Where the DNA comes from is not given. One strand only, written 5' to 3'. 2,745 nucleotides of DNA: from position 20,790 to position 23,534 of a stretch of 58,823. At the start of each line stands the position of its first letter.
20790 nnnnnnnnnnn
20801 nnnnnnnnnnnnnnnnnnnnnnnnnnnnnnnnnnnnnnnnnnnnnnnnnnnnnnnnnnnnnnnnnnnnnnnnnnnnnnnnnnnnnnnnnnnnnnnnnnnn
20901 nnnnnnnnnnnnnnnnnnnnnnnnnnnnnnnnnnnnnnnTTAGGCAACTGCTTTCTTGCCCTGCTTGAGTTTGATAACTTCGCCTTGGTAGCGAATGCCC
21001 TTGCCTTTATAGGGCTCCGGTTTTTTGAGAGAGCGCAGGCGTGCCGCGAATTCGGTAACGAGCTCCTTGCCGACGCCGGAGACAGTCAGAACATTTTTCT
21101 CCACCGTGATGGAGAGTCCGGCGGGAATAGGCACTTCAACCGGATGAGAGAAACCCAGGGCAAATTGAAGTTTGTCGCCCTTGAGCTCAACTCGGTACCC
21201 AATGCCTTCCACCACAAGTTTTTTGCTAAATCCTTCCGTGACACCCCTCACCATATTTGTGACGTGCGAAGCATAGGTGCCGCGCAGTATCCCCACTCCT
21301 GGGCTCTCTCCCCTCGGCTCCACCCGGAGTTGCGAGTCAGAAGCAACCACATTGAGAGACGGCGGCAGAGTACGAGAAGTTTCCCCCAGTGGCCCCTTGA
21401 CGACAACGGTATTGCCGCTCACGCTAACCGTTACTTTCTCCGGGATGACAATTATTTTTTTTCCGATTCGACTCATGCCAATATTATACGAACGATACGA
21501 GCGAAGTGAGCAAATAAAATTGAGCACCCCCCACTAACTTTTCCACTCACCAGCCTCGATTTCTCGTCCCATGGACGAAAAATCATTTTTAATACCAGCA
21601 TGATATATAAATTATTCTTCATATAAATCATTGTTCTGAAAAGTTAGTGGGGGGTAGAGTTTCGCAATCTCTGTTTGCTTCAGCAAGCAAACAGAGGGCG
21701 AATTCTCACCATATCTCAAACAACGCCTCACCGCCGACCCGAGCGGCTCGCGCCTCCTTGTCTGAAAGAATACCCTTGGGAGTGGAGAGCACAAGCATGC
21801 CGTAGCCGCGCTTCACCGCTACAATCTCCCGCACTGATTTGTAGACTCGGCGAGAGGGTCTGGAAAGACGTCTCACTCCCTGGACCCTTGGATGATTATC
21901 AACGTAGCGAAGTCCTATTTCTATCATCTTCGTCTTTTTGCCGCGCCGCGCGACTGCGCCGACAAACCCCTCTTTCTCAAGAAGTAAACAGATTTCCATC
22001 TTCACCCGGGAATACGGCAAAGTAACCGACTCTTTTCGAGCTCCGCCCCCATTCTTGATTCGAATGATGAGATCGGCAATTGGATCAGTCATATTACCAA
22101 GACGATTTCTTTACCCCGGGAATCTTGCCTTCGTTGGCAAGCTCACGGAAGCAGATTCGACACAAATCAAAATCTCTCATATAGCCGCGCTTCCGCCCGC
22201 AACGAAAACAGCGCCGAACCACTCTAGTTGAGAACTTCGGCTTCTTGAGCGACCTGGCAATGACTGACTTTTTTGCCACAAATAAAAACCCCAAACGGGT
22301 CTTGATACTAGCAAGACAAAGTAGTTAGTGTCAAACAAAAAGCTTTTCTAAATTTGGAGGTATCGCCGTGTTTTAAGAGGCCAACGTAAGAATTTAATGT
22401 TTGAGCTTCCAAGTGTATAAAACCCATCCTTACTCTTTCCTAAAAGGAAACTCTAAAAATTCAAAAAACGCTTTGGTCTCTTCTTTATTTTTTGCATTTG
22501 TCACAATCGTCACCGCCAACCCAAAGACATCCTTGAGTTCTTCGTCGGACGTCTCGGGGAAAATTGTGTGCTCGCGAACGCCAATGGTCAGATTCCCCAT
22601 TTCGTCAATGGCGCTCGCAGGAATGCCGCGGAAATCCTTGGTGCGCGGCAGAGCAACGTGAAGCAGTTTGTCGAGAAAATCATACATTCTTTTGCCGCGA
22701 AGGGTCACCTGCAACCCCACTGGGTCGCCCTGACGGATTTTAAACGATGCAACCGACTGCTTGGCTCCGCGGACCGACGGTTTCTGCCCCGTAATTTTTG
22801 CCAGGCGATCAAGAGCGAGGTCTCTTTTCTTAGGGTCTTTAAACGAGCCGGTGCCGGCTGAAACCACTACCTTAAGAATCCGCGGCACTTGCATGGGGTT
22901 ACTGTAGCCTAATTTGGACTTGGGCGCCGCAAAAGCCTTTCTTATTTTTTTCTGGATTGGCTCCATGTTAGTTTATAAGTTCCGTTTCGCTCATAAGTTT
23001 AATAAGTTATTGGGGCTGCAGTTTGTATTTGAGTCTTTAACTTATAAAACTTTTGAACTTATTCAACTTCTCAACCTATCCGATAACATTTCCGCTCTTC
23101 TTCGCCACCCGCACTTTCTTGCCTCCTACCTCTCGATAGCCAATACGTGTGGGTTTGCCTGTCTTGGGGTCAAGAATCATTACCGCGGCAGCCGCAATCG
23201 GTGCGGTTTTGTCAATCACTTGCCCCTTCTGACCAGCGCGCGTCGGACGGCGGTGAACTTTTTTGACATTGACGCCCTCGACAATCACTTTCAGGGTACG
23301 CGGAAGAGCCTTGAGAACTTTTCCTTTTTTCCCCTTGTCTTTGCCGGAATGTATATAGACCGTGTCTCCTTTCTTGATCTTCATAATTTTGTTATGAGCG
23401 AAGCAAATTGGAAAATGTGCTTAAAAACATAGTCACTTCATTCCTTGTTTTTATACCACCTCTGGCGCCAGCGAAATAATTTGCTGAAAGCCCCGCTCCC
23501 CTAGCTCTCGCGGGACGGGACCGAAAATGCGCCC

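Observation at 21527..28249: Family A: three copies of a ~128-bp element with 16-17-bp terminal inverted repeats in r-protein operon spacers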

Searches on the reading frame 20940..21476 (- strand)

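Call 15: search_protein_families(library=pfam, proteins=[window:20940-21476:-])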
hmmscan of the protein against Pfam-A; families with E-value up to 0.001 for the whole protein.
window:20940-21476:- (178 aa): 1 family
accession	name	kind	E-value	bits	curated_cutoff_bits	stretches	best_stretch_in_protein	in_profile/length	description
PF00347.28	Ribosomal_L6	-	3.2e-32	111.6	27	2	91-163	2-79/80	Ribosomal protein L6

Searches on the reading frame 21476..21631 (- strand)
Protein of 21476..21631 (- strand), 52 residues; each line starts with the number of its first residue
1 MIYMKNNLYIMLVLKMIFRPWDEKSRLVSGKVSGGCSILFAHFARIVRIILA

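Call 79: search_protein_families(library=pfam, max_evalue=1, proteins=[window:21476-21631:-])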
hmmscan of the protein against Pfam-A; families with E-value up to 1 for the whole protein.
seq(52 aa): 1 family
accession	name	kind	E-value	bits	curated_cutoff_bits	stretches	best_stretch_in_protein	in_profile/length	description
PF09364.15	XFP_N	-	0.16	11.2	23.7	1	1-48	24-68/364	XFP N-terminal domain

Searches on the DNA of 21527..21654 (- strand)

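Call 64: build_rna_model(alignment_id=A2, structure=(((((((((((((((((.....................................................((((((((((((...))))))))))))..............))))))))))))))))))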
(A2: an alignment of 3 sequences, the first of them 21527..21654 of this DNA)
Model R1 built from alignment A2 (3 sequences, 128 columns); structure: as given.
model positions 128; base pairs 29; branch points 0; effective number of sequences 1.12; information 0.589 bits per position. Calibrated on 0.2 Mb of random sequence (short: E-values are rough).
structure used (alignment columns):
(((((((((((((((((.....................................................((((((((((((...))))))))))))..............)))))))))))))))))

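Call 65: search_with_rna_model(model_id=R1, sources=[window, L001, L002, L003, L004, L005, L006, L007, L008, L009, L010, L011, L013, L014, L015, L016, L017, L018, L019, L020, L021, L022, L023, L024, L025, L026, L027, L028, L029, L030], max_evalue=10)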
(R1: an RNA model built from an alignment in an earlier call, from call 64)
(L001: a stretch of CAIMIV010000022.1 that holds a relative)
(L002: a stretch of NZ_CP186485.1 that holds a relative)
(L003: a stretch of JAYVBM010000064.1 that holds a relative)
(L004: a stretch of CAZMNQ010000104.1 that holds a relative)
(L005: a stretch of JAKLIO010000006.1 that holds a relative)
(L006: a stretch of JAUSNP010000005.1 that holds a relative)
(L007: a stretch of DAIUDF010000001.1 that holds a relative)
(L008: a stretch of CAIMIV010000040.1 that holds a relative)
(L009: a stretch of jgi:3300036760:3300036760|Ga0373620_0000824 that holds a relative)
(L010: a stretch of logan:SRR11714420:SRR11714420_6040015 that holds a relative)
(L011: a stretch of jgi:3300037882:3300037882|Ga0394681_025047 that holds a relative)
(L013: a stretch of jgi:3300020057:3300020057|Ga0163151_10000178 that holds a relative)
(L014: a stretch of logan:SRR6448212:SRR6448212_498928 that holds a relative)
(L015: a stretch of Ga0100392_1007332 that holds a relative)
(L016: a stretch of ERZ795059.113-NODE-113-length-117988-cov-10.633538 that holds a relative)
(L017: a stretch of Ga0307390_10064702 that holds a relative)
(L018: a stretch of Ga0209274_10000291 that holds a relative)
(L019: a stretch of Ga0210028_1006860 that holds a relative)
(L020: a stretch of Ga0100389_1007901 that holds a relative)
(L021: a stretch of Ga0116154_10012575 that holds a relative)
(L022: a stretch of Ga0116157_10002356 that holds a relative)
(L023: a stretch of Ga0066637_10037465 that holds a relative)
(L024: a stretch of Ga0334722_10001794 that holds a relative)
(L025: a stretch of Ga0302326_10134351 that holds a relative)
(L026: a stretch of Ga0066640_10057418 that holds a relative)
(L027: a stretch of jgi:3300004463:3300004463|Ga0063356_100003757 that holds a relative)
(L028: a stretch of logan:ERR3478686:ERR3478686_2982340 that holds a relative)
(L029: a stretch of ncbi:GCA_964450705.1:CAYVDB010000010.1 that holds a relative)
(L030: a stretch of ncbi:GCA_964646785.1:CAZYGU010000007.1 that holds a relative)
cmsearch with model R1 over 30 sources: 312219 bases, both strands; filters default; matches with E-value up to 10: 59.
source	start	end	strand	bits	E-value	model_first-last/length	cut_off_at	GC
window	23863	23990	-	153.7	4.4e-32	1-128/128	no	0.35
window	28122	28249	-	150.7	2.1e-31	1-128/128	no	0.34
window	21527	21654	-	148.2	7.7e-31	1-128/128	no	0.38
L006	3173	3292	-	47.2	8e-08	1-128/128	no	0.34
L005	1676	1806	-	45.8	1.7e-07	1-128/128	no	0.28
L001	829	947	-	38.5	7.7e-06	1-128/128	no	0.35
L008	4734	4862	+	38.1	9.1e-06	1-128/128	no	0.37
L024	3930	4049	+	37.5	1.3e-05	1-128/128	no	0.36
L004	3094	3213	+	36.7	2e-05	1-128/128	no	0.3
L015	95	214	-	36.7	2e-05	1-128/128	no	0.3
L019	6952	7071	-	36.7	2e-05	1-128/128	no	0.3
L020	4669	4788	+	36.7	2e-05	1-128/128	no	0.3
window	28122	28249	+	35.8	3.1e-05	1-128/128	no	0.34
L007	588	719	-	35.5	3.6e-05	1-128/128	no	0.46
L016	13329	13460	+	35.5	3.6e-05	1-128/128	no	0.46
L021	4531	4662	-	35.5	3.6e-05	1-128/128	no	0.46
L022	9749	9880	+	35.5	3.6e-05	1-128/128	no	0.46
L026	1985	2110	-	35.3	4.1e-05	1-128/128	no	0.4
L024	3930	4049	-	34.6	5.7e-05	1-128/128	no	0.36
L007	1309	1430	+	34.5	6.1e-05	1-128/128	no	0.39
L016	12618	12739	-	34.5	6.1e-05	1-128/128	no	0.39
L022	9038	9159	-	34.5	6.1e-05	1-128/128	no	0.39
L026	1985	2110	+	34.3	6.9e-05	1-128/128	no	0.4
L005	1676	1806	+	33.9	8.6e-05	1-128/128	no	0.28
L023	1864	1989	+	33.8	8.7e-05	1-128/128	no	0.4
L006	3173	3292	+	33.8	8.8e-05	1-128/128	no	0.34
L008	4734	4862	-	33.8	9.1e-05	1-128/128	no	0.37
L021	4531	4662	+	33.1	0.00013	1-128/128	no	0.46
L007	588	719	+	33.1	0.00013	1-128/128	no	0.46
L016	13329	13460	-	33.1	0.00013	1-128/128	no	0.46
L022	9749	9880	-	33.1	0.00013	1-128/128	no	0.46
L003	2812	2941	+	32.8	0.00015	1-128/128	no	0.27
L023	1864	1989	-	31.6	0.00029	1-128/128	no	0.4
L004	3094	3213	-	31.3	0.00033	1-128/128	no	0.3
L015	95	214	+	31.3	0.00033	1-128/128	no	0.3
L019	6952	7071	+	31.3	0.00033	1-128/128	no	0.3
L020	4669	4788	-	31.3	0.00033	1-128/128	no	0.3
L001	829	947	+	29.8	0.00073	1-128/128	no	0.35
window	9668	9778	+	28.7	0.0013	1-128/128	no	0.33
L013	9853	9959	+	27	0.0032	1-128/128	no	0.35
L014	955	1061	+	27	0.0032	1-128/128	no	0.35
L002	5644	5772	+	26.2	0.0049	1-128/128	no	0.26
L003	2812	2941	-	24.7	0.01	1-128/128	no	0.27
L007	1435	1557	+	22.7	0.03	1-128/128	no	0.36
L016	12491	12613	-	22.7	0.03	1-128/128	no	0.36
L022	8911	9033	-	22.7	0.03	1-128/128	no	0.36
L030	5145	5182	-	20.7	0.087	1-128/128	no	0.39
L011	9852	9955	+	20.5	0.096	1-128/128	no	0.27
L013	7967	8071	+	20.1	0.12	1-128/128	no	0.3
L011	9852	9955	-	19.3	0.18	1-128/128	no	0.27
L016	711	799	-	16.4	0.81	1-128/128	no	0.26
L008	2821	2917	+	14.6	2.1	1-128/128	no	0.3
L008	1837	1972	+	14.5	2.2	1-128/128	no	0.35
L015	6948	7008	+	12.3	6.8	1-128/128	no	0.16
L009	9607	9637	-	11.8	9.1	1-128/128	no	0.48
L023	134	215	-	11.7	9.5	1-128/128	no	0.23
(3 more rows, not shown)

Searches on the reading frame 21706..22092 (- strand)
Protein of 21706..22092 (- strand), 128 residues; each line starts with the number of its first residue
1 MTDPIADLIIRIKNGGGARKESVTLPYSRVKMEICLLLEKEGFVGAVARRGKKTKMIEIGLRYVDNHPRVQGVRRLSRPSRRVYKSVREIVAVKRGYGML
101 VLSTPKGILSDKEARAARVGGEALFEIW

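Call 15: search_protein_families(library=pfam, proteins=[window:21706-22092:-])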
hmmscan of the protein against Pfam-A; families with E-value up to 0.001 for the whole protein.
window:21706-22092:- (128 aa): 1 family
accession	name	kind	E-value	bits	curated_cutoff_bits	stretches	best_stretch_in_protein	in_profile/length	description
PF00410.24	Ribosomal_S8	-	2e-36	125.2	24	1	3-128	1-126/126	Ribosomal protein S8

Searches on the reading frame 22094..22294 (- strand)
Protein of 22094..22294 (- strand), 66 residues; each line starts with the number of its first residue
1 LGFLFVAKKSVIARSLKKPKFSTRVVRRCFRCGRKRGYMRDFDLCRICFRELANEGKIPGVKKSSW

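Call 15: search_protein_families(library=pfam, proteins=[window:22094-22294:-])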
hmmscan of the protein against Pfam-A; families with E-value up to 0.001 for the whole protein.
window:22094-22294:- (66 aa): 1 family
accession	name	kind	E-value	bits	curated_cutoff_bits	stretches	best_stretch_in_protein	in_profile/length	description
PF00253.27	Ribosomal_S14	-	3.6e-24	84.7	27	1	17-65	4-54/54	Ribosomal protein S14p/S29e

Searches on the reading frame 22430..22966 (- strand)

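Call 15: search_protein_families(library=pfam, proteins=[window:22430-22966:-])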
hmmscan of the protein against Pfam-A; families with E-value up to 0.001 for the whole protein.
window:22430-22966:- (178 aa): 2 families
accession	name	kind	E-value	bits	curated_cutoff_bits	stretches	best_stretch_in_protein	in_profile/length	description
PF00673.26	Ribosomal_L5_C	-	1.5e-30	105.6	27.8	1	82-175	1-94/94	ribosomal L5P family C-terminus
PF00281.24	Ribosomal_L5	-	1e-17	64.6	34.9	1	23-78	1-57/57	Ribosomal protein L5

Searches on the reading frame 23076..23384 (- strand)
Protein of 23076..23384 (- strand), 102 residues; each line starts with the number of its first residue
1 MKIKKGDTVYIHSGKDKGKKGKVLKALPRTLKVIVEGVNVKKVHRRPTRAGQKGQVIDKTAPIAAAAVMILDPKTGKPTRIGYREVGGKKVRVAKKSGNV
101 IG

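Call 15: search_protein_families(library=pfam, proteins=[window:23076-23384:-])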
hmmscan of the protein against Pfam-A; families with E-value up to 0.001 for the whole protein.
window:23076-23384:- (102 aa): 3 families
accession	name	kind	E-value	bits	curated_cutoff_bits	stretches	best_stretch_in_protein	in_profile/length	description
PF17136.10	ribosomal_L24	-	1.8e-22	79.8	27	1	38-101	1-65/65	Ribosomal proteins 50S L24/mitochondrial 39S L24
PF00467.35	KOW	-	9.9e-09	35.1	22.3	1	5-36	1-32/32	KOW motif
PF22682.2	Ribosomal_uL24m-like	-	0.00058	19.9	29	1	4-69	2-69/223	Large ribosomal subunit protein uL24m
